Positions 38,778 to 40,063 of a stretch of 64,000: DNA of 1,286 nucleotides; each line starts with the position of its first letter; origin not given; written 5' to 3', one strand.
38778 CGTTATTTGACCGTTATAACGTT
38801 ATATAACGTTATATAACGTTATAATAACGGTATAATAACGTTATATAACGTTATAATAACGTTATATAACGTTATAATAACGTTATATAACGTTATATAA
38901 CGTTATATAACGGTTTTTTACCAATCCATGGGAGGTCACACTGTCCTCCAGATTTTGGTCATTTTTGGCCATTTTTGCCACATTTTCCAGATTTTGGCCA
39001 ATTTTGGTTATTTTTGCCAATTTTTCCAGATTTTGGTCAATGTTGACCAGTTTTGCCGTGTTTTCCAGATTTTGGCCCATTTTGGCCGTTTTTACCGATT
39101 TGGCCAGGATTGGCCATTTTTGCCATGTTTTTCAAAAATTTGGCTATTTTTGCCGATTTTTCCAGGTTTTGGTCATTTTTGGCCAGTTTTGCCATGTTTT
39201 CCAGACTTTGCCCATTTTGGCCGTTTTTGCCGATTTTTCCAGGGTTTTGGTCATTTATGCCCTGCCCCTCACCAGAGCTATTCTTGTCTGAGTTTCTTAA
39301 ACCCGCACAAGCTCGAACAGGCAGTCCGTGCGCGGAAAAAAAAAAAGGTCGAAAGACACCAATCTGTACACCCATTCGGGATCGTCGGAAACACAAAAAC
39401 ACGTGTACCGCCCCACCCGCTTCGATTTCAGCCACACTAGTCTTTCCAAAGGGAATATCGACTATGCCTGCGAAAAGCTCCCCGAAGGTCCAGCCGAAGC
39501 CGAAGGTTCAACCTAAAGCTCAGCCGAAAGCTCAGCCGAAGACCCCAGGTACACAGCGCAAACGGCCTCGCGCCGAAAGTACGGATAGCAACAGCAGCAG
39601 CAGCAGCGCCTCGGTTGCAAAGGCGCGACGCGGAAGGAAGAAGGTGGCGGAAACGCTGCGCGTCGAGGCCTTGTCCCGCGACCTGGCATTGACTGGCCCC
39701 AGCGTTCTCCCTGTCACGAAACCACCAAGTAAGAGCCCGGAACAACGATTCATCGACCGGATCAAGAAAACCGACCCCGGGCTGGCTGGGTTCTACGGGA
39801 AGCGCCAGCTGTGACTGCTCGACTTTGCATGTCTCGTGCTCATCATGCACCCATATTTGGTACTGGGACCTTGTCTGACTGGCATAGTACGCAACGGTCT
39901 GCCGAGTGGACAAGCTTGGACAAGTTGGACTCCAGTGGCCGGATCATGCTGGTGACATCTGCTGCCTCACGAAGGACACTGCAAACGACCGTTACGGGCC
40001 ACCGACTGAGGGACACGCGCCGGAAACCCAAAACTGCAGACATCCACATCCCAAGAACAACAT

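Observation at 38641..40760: Perfectly palindromic satellite domain with helically phased T-tracts and a self-complementary 10-mer, wrapped around a small basic ORF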

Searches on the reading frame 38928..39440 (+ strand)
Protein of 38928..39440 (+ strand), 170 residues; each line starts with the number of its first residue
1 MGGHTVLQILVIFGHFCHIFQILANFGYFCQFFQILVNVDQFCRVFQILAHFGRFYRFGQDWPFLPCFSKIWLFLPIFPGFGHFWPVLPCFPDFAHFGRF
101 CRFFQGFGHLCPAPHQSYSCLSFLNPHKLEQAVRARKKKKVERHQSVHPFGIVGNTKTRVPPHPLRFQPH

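Call 59: find_homologous_proteins(query=window:38928-39440:+, max_evalue=0.01)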
Query window:38928-39440:+: 48 candidates shared short words with the query, none scored E <= 0.01.
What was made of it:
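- An ORF translated across the left array and the adjacent part of the centre found no annotated protein (call 59).
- Tried and rejected: No hits (call 59).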

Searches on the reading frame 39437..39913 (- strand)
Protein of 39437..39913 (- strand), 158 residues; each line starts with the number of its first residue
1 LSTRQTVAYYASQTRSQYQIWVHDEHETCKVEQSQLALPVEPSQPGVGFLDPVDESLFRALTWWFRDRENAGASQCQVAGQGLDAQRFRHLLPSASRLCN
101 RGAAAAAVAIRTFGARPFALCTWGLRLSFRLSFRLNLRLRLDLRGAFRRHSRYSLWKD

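Call 69: search_protein_families(library=pfam, proteins=[window:39437-39913:-], max_evalue=10)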
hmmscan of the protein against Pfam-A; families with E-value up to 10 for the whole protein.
window:39437-39913:- (158 aa): 0 families

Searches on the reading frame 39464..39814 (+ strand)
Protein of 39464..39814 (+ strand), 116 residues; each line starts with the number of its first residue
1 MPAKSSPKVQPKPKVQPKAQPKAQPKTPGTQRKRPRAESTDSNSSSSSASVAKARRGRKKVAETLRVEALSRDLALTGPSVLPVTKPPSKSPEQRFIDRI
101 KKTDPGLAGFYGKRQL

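Call 11: search_protein_families(library=pfam, proteins=[window:39464-39814:+], max_evalue=0.01)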
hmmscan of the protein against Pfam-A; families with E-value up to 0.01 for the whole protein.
window:39464-39814:+ (116 aa): 0 families

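Call 12: find_encoding_contigs(protein=window:39464-39814:+, flank=5000, max_places=10)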
Protein window:39464-39814:+ (116 aa): no gene with exactly this product is on record in the collection.

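Call 23: find_homologous_proteins(query=window:39464-39814:+, max_evalue=1)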
Query window:39464-39814:+ (116 aa): 1 proteins with E <= 1 among 57 candidates.
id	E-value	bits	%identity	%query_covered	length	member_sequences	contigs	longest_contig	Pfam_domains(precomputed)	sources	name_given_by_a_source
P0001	1.3e-45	172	100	75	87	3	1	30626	-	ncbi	ncbi:hypothetical protein DIPPA_34896, partial [Diplonema papillatum]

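Call 24: list_cluster_members(proteins=[P0001])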
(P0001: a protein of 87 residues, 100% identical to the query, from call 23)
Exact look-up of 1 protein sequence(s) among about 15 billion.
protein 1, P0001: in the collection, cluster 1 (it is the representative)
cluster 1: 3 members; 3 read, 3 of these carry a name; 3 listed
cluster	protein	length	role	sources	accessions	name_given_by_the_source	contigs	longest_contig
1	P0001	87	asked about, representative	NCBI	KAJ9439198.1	hypothetical protein DIPPA_34896, partial [Diplonema papillatum]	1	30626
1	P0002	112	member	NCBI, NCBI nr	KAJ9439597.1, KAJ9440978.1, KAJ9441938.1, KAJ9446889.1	hypothetical protein DIPPA_23784 [Diplonema papillatum] | hypothetical protein DIPPA_16970 [Diplonema papillatum]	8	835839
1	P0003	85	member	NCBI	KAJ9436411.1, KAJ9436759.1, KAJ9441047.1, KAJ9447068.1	hypothetical protein DIPPA_10786, partial [Diplonema papillatum]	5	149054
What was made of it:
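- On Foldback-like transposons (structural class): The ORF of the centre is reported on 14 D. papillatum contigs (call 24).
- The ORF is annotated as a gene in the reference genome, with models reported on 14 contigs (call 24). The centre is repeated on many contigs (call 24), which points to dispersal rather than a single chromosomal landmark. The same centre ORF is annotated on many independent contigs (call 24).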

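Call 25: find_encoding_contigs(protein=P0001, flank=10000, max_places=10)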
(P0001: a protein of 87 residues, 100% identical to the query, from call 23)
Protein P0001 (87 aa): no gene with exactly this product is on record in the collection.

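Call 27: find_encoding_contigs(protein=P0002, flank=5000, max_places=10)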
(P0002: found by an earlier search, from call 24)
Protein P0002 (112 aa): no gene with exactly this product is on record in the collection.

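Call 37: search_protein_representatives(protein=window:39464-39814:+)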
Query: 116 residues. Proteins with E-value up to 0.001 (for the whole library): 1; up to 1e-10: 1; up to 1e-30: 1. The best 1 are listed.
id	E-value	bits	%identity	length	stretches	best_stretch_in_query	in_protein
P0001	4.0e-46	172.0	100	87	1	30-116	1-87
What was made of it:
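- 39464..39814 (+): 116-aa K/P/S/R-rich orphan ORF, on the same strand as the flanking vault-protein genes. Only hits are D. papillatum hypothetical proteins, reported on 14 contigs (calls 23, 24, 37).
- An exhaustive HMMER search of 1.84 billion representatives found nothing else (call 37). The protein has no homologue outside this species (call 37).
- Tried and rejected: No homologue outside the species (calls 23, 37).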

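Call 55: predict_structure(protein=window:39464-39814:+)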
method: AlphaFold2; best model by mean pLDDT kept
length: 116 residues; sequences in the alignment: 1
mean_pLDDT: 67.7   pTM: 0.22
mean pLDDT of the five models: 67.7, 67.2, 67.2, 66.7, 65.2
residues with pLDDT >= 90: 2; 70-90: 40; 50-70: 66; < 50: 8
segments of 3 or more residues with pLDDT < 50: 50-53
pLDDT, mean of each block of 10 residues (from residue 1): 60 65 60 62 52 55 87 74 67 88 79 61
secondary structure, 60 per line:
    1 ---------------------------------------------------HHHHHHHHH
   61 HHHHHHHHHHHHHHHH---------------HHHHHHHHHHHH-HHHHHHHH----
elements in order: H52-76 H92-103 H105-112
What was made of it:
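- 39464..39814 (+): AF2 gives a disordered N-terminal half and low-confidence C-terminal helices (call 55).
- Tried and rejected: The single-sequence AF2 model has pLDDT 68 and pTM 0.22 (call 55), so I ran no fold search, because matches would be meaningless.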

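Call 69: search_protein_families(library=pfam, proteins=[window:39464-39814:+], max_evalue=10)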
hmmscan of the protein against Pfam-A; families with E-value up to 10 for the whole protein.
window:39464-39814:+ (116 aa): 0 families
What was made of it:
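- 39464..39814 (+): No Pfam family (calls 11, 69).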
